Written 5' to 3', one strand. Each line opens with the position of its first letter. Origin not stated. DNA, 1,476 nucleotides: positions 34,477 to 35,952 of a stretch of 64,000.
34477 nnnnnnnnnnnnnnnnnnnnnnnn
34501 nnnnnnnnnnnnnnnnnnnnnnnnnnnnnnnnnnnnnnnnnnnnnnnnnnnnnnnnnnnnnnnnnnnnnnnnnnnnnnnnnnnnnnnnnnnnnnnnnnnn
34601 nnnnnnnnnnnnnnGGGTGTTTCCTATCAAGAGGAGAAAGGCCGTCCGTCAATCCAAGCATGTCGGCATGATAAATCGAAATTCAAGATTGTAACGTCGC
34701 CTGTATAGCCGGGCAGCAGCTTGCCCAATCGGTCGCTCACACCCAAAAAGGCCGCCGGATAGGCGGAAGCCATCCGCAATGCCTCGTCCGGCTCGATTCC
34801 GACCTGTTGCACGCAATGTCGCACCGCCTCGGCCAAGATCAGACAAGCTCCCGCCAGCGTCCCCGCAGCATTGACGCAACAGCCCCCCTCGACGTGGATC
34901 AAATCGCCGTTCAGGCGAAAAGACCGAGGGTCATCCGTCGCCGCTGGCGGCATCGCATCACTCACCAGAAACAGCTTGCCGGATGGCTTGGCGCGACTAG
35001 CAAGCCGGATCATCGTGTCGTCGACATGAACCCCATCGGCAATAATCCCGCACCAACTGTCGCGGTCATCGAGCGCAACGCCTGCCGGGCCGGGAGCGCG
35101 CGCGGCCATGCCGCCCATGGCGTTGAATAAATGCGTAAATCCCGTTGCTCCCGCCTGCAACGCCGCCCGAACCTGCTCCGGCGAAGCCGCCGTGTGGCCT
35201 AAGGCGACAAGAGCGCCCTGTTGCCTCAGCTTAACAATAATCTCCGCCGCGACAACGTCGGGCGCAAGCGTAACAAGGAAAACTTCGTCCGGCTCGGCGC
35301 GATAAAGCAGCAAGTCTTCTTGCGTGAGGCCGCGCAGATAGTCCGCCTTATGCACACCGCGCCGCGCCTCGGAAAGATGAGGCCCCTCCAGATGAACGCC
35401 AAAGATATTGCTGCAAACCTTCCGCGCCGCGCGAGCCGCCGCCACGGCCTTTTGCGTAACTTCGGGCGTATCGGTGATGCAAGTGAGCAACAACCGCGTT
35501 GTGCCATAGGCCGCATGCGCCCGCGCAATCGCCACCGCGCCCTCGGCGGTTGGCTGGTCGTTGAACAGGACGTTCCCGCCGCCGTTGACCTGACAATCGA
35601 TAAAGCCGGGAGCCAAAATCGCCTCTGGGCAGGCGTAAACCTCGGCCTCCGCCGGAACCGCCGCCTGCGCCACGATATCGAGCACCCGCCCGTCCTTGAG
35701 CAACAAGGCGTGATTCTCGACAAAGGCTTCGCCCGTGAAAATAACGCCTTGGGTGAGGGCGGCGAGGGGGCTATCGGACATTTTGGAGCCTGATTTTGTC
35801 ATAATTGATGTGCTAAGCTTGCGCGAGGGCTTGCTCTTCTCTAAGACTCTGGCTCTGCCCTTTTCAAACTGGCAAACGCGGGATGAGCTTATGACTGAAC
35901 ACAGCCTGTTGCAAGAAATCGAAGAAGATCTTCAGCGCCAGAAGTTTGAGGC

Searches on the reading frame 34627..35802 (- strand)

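Call 79: search_protein_families(library=pfam, proteins=[window:34627-35802:-], max_evalue=0.00001)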
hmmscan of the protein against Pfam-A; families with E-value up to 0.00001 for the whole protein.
window:34627-35802:- (391 aa): 2 families
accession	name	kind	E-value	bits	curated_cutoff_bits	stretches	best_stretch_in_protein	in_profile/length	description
PF01979.26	Amidohydro_1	-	9.3e-19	68.3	25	1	62-378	1-334/345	Amidohydrolase family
PF22643.2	NagA_N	-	1.7e-08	34.9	27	1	15-54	3-42/51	NagA composite domain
